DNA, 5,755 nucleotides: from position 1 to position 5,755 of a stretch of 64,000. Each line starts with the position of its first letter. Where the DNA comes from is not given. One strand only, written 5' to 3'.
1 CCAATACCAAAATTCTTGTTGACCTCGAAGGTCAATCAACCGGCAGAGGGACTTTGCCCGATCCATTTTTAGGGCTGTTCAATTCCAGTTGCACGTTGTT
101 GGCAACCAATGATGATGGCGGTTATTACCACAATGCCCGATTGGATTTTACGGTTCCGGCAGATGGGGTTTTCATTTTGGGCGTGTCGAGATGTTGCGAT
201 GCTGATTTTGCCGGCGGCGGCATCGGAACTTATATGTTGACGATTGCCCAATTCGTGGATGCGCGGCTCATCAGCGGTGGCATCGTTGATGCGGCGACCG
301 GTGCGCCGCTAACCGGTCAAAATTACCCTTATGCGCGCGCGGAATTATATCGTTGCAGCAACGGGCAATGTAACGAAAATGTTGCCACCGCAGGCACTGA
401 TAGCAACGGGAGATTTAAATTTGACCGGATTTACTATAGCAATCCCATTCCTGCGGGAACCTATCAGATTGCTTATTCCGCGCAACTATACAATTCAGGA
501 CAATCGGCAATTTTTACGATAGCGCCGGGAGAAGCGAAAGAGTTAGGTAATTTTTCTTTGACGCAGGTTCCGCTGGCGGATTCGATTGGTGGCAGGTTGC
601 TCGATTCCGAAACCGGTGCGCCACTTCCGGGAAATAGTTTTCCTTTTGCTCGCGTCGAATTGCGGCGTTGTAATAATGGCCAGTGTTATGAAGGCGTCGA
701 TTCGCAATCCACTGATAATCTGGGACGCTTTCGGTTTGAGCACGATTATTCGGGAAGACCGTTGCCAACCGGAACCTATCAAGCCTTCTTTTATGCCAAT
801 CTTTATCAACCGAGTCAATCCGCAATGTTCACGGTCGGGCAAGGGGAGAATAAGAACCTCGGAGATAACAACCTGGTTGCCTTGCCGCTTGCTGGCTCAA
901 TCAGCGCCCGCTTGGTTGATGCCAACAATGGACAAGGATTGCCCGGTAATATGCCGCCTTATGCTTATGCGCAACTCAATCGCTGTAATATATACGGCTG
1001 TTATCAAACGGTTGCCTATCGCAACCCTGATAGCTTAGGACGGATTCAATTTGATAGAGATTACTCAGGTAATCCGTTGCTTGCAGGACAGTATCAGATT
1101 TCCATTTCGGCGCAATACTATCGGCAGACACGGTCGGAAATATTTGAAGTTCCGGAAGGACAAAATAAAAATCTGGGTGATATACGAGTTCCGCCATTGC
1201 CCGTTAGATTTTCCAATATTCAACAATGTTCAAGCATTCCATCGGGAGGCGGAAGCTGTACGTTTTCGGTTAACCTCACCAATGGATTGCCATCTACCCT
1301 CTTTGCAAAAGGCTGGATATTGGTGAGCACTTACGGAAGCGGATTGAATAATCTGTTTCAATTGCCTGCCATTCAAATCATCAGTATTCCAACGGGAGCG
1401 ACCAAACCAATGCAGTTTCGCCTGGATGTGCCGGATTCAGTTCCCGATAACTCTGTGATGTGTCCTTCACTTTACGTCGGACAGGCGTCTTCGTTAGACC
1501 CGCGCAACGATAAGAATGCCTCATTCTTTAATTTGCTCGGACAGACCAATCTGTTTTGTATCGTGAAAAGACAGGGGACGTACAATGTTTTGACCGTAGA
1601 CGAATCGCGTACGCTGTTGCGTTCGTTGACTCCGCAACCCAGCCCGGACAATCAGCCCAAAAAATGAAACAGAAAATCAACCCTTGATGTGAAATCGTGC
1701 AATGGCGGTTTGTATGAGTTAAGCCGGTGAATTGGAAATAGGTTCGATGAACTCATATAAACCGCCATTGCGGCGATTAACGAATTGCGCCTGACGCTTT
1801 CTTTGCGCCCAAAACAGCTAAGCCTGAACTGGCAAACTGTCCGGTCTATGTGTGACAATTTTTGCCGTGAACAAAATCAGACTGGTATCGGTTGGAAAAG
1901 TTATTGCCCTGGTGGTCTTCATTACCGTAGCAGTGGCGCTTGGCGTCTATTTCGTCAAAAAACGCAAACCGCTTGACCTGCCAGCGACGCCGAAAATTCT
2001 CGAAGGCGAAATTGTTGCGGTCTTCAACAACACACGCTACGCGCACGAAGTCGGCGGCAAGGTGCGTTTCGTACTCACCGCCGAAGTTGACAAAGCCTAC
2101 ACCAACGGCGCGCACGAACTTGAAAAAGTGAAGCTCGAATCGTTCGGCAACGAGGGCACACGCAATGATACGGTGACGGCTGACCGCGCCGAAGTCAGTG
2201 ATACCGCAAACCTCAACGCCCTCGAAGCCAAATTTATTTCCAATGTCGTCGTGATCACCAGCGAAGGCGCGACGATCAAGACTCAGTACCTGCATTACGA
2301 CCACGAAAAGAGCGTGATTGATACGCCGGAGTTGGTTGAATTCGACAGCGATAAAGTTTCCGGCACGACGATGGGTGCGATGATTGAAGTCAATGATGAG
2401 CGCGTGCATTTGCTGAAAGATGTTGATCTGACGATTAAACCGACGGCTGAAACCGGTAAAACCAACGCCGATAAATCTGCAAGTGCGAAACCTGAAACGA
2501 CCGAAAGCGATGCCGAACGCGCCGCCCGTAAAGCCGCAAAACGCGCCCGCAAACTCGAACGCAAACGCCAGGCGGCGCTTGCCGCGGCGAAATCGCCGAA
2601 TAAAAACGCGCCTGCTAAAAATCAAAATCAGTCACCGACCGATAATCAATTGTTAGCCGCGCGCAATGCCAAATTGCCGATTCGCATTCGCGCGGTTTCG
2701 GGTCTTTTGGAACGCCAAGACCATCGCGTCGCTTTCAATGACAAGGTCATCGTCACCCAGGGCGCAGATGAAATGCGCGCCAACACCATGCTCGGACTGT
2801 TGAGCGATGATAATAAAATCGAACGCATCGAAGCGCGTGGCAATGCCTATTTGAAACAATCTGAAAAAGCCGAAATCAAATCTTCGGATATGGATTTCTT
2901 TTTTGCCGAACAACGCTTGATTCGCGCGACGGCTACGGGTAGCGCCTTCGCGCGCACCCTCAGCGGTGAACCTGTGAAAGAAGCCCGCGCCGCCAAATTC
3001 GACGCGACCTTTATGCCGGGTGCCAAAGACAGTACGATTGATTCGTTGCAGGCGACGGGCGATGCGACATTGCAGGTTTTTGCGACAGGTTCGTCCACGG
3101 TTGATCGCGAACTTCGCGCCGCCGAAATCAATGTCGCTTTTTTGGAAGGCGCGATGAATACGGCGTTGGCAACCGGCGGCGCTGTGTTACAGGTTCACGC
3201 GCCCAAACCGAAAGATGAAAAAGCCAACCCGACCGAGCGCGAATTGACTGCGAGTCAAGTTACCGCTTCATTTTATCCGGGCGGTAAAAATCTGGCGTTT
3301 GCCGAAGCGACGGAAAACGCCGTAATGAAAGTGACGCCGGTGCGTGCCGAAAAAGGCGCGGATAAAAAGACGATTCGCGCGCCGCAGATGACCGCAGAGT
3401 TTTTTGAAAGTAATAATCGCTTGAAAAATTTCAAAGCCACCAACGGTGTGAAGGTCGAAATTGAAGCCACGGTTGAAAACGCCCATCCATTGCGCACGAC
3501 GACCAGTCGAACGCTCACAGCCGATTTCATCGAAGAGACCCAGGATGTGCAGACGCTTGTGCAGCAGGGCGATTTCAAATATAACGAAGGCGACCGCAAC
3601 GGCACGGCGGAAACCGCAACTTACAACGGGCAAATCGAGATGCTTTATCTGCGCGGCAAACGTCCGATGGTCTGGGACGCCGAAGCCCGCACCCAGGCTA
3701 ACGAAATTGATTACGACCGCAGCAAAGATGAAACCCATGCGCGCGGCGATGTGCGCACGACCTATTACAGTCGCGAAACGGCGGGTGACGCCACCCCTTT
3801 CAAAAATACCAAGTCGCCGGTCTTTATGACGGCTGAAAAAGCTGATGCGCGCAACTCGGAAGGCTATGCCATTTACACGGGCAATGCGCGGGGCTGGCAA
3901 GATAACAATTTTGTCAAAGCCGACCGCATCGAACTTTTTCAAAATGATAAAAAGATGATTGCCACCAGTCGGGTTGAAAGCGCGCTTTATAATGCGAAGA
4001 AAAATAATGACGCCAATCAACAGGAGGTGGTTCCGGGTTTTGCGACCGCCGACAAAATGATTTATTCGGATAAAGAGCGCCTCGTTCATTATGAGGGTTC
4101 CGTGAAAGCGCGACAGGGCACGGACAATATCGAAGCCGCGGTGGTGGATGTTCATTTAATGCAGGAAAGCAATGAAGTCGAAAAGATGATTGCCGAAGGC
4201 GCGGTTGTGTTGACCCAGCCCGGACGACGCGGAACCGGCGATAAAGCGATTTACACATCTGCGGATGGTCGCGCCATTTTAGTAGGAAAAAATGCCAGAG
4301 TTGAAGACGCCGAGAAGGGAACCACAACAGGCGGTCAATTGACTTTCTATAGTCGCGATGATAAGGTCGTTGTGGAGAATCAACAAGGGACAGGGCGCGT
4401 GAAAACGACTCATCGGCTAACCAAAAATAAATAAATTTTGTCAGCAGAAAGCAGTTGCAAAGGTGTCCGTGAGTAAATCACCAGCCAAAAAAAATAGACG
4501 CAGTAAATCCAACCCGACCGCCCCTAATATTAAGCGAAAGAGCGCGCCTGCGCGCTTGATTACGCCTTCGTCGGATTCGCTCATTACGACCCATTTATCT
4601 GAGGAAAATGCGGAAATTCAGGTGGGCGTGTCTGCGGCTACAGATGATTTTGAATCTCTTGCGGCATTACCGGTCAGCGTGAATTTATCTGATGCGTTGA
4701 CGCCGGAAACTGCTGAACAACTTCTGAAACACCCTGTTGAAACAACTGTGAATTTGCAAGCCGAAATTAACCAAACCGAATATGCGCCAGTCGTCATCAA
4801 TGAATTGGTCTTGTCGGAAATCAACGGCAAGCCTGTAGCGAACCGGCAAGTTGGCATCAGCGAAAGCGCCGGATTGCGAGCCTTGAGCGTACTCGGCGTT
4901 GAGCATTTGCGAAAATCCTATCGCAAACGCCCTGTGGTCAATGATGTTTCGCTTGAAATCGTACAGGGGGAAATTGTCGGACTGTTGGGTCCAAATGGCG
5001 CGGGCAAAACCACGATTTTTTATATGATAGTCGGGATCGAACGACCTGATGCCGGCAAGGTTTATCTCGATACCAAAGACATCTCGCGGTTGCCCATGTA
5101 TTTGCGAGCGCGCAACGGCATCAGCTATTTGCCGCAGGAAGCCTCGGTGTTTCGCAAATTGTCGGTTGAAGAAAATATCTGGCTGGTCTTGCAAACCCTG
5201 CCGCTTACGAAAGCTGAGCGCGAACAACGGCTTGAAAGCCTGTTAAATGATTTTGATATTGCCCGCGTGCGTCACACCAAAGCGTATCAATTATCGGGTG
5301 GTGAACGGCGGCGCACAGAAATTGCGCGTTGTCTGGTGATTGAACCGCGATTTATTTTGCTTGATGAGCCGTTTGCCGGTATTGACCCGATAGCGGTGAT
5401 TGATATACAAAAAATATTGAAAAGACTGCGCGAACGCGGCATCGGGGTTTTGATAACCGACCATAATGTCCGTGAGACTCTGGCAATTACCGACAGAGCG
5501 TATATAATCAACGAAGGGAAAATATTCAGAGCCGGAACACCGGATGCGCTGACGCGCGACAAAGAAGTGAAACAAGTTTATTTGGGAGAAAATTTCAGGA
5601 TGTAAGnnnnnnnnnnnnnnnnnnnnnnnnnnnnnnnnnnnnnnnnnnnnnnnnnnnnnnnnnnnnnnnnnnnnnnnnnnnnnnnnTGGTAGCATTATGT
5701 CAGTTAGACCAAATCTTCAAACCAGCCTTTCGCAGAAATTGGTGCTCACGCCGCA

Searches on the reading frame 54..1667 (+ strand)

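Call 47: search_protein_families(library=pfam, proteins=[window:54-1667:+], max_evalue=0.0001)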
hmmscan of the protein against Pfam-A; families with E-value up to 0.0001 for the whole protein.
window:54-1667:+ (537 aa): 2 families
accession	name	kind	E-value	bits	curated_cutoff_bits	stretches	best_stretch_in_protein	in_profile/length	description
PF13620.12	CarboxypepD_reg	-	2.3e-16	60.4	32.3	0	73-170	2-82/82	Carboxypeptidase regulatory-like domain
PF00576.27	Transthyretin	-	2.2e-05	25.4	25.3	0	76-149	4-71/109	HIUase/Transthyretin family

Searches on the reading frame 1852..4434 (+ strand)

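Call 47: search_protein_families(library=pfam, proteins=[window:1852-4434:+], max_evalue=0.0001)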
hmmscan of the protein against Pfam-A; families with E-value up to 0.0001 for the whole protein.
window:1852-4434:+ (860 aa): 2 families
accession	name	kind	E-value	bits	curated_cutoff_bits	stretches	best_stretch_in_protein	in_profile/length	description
PF03968.19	LptD_N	-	2.5e-29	102.2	20.4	2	732-833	3-108/113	LptA/(LptD N-terminal domain) LPS transport protein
PF06835.18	LptC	-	2.5e-13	50.4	21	1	25-192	6-171/175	Lipopolysaccharide-assembly, LptC-related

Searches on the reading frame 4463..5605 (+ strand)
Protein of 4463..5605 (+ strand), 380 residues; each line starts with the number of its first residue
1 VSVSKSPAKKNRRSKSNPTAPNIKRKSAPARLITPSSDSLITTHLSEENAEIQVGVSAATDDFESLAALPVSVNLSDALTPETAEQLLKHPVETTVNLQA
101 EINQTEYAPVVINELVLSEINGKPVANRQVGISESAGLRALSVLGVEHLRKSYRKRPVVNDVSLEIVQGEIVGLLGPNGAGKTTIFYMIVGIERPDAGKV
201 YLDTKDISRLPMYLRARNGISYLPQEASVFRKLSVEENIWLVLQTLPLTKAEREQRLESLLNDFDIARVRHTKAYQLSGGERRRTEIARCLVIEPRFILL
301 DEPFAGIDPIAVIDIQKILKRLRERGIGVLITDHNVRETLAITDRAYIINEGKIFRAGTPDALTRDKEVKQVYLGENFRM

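Call 47: search_protein_families(library=pfam, proteins=[window:4463-5605:+], max_evalue=0.0001)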
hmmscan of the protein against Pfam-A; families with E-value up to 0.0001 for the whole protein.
window:4463-5605:+ (380 aa): 2 families
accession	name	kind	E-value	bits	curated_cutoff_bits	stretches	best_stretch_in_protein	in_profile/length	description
PF00005.33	ABC_tran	-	1.7e-36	126.3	25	1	159-305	1-137/137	ABC transporter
PF13304.12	AAA_21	-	3.3e-06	27.8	27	0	171-192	1-22/304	AAA domain, putative AbiEii toxin, Type IV TA system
